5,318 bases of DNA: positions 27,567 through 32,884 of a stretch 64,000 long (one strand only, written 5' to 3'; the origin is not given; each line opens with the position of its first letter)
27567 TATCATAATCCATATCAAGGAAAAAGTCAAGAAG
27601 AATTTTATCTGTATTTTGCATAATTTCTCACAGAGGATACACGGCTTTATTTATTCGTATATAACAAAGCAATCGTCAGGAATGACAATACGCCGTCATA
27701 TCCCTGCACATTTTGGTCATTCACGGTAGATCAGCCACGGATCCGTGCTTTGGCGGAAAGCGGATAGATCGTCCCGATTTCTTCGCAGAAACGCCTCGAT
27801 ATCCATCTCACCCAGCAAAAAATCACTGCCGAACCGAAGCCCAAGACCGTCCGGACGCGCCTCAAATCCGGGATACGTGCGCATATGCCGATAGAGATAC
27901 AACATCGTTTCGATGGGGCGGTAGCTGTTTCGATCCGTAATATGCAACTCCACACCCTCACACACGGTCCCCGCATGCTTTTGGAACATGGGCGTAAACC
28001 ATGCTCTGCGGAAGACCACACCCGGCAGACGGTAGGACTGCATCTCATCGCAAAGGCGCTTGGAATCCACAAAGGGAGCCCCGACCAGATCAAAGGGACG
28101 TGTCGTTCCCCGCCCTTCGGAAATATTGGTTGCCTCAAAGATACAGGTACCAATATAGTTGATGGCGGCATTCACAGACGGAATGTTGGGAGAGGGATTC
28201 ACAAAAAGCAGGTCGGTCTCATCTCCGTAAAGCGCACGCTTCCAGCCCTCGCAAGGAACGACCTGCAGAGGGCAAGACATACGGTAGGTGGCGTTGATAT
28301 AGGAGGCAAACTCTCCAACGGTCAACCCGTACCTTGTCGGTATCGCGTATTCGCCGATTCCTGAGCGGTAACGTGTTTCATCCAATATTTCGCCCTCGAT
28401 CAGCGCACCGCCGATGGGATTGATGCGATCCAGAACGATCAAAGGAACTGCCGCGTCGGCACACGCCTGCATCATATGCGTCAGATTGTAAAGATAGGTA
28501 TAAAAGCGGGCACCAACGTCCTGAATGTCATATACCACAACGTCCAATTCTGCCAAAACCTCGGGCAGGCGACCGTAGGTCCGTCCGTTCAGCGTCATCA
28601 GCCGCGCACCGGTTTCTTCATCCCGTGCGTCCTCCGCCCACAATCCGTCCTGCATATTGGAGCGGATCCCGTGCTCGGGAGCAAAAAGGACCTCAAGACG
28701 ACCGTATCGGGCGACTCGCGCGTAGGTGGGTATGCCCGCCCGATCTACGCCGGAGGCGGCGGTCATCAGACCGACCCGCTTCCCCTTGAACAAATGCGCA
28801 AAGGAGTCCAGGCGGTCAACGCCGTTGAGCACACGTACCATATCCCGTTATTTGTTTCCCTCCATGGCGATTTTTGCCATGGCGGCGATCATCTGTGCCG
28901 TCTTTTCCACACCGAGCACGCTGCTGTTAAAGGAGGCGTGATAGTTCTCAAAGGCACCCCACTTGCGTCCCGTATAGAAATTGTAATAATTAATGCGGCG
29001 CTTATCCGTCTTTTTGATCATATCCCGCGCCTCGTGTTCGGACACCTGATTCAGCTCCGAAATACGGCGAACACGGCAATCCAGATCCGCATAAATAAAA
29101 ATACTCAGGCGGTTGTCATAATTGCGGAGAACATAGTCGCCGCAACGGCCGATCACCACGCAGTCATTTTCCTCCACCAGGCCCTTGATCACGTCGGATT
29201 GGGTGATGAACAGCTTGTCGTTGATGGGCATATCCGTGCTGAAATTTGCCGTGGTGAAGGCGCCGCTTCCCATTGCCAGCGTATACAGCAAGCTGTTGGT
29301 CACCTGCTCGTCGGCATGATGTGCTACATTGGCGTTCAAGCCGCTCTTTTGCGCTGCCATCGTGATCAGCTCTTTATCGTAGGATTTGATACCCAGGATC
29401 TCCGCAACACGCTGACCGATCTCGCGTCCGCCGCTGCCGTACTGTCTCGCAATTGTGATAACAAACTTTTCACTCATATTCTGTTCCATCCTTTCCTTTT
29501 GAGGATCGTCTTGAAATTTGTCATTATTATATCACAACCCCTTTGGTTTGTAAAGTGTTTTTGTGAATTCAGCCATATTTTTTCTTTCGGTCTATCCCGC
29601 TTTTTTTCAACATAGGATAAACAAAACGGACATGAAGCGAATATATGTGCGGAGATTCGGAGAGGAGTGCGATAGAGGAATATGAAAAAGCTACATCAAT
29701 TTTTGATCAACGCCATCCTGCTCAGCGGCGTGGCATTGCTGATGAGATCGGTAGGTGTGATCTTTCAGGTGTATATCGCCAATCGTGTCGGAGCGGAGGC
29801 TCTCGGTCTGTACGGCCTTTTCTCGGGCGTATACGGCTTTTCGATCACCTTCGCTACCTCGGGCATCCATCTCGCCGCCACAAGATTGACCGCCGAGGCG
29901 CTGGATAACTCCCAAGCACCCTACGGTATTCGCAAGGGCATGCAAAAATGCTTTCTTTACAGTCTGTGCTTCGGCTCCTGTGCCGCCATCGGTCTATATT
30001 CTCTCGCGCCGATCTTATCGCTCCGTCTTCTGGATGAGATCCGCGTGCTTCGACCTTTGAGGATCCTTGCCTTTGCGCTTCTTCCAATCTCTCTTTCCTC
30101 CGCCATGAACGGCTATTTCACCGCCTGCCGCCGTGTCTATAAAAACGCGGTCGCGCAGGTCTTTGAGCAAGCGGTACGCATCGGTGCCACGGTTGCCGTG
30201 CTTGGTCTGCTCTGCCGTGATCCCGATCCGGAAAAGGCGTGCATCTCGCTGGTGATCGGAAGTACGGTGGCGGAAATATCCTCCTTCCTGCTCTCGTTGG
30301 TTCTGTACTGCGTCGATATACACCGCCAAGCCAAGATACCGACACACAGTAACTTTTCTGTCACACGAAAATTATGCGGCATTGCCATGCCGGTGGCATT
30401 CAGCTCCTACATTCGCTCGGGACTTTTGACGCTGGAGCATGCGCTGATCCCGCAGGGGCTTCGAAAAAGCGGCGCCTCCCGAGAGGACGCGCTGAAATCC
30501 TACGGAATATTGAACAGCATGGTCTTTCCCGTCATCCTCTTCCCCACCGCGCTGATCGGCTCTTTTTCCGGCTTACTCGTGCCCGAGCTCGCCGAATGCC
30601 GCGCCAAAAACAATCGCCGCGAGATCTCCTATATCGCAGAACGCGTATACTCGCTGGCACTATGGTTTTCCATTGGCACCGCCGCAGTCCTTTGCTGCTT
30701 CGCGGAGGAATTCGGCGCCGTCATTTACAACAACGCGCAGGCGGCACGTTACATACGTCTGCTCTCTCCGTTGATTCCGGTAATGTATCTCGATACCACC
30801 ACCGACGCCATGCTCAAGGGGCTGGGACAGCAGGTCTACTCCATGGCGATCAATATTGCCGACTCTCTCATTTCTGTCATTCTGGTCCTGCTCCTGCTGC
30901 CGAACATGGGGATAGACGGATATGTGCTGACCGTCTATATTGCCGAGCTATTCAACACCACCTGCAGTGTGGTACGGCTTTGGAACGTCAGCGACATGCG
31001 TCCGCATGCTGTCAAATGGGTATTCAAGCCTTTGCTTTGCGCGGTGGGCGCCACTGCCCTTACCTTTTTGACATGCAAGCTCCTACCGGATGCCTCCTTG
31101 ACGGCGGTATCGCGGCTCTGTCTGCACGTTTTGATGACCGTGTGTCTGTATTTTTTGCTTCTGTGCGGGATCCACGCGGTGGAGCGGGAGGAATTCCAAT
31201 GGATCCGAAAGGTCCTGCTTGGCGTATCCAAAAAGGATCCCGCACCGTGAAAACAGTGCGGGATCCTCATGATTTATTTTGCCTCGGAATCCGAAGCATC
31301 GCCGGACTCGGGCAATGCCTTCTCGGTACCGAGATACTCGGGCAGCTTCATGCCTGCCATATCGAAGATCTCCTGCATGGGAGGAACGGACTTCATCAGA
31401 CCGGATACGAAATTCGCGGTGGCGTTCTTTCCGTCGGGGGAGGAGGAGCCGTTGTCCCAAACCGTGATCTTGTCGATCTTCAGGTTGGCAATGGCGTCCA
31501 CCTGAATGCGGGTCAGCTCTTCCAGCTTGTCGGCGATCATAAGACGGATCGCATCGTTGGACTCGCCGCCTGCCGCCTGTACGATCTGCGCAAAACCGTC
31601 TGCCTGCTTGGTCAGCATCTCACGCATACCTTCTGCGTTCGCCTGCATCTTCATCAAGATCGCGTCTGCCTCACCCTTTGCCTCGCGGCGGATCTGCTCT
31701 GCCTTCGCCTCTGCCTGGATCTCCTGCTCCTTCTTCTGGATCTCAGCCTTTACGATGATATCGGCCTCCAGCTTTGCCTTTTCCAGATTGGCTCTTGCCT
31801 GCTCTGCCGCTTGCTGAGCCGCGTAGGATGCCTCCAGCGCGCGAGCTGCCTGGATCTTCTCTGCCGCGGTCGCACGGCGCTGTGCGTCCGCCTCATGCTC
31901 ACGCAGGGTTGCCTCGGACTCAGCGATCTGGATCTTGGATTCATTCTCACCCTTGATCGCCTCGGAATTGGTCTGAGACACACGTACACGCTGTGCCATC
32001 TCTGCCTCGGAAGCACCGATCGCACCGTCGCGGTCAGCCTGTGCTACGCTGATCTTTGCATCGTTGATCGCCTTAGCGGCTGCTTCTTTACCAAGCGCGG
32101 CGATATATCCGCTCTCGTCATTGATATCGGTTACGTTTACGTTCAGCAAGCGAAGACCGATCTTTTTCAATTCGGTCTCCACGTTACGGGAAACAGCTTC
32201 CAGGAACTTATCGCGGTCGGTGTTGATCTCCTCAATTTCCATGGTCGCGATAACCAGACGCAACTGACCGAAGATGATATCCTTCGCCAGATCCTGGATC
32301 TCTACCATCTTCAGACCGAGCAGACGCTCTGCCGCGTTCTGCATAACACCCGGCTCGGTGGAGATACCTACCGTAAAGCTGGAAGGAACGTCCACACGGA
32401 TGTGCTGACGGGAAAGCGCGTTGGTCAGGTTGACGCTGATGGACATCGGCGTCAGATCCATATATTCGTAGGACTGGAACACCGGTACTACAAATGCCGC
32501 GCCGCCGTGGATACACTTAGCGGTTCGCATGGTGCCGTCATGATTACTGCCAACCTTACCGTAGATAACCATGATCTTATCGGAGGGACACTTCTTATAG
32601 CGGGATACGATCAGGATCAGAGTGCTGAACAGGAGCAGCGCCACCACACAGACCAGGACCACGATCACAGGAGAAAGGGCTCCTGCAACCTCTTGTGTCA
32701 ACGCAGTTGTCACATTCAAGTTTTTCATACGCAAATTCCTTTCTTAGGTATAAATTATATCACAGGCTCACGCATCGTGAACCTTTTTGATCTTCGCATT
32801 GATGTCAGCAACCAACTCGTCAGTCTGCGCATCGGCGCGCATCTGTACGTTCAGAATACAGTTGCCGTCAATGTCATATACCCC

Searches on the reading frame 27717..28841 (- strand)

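Call 40: search_protein_families(library=pfam, proteins=[window:27717-28841:-], max_evalue=0.01)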
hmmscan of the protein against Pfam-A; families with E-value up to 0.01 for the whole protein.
window:27717-28841:- (374 aa): 2 families
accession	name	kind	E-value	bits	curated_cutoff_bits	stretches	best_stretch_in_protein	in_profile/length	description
PF07075.17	NamZ_N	-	1.7e-64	217.4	26.9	1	23-223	1-202/203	Exo-beta-N-acetylmuramidase NamZ, N-terminal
PF20732.2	NamZ_C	-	1e-40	140.4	25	1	228-372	2-152/152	Exo-beta-N-acetylmuramidase NamZ, C-terminal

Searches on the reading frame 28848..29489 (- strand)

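Call 40: search_protein_families(library=pfam, proteins=[window:28848-29489:-], max_evalue=0.01)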
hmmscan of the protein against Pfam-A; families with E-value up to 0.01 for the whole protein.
window:28848-29489:- (213 aa): 1 family
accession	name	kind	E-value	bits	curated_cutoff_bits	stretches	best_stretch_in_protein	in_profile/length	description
PF13189.12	Cytidylate_kin2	-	2e-56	191.3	28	1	10-190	1-175/176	Cytidylate kinase-like family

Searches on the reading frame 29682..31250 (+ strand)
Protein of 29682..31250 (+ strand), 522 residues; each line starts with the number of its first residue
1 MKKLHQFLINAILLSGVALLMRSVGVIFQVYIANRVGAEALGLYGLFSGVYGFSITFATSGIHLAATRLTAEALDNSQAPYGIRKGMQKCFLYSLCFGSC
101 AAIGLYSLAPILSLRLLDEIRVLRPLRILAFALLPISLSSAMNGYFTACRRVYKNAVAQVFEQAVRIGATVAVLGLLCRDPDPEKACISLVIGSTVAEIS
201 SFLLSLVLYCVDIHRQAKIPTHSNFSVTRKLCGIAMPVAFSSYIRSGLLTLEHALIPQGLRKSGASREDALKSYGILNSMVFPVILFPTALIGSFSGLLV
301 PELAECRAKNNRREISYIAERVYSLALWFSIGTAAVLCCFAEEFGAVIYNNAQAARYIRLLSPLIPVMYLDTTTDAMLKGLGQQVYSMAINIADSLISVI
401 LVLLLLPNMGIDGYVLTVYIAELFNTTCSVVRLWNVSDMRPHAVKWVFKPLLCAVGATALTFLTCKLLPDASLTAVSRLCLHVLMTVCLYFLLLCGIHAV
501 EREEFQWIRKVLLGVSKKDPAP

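Call 40: search_protein_families(library=pfam, proteins=[window:29682-31250:+], max_evalue=0.01)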
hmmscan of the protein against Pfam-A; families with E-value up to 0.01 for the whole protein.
window:29682-31250:+ (522 aa): 2 families
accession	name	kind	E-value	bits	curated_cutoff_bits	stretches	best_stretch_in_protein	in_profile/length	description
PF01943.22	Polysacc_synt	-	8e-17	62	28.2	1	10-302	4-269/274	Polysaccharide biosynthesis protein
PF01554.23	MatE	-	4.6e-08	33.4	24.9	1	269-401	26-158/161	MatE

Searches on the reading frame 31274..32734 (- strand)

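Call 40: search_protein_families(library=pfam, proteins=[window:31274-32734:-], max_evalue=0.01)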
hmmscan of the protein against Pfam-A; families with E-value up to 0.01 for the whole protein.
window:31274-32734:- (486 aa): 1 family
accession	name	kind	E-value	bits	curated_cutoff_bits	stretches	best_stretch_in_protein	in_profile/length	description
PF01145.31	Band_7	-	1.4e-25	90.8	23.6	1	66-234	19-175/176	SPFH domain / Band 7 family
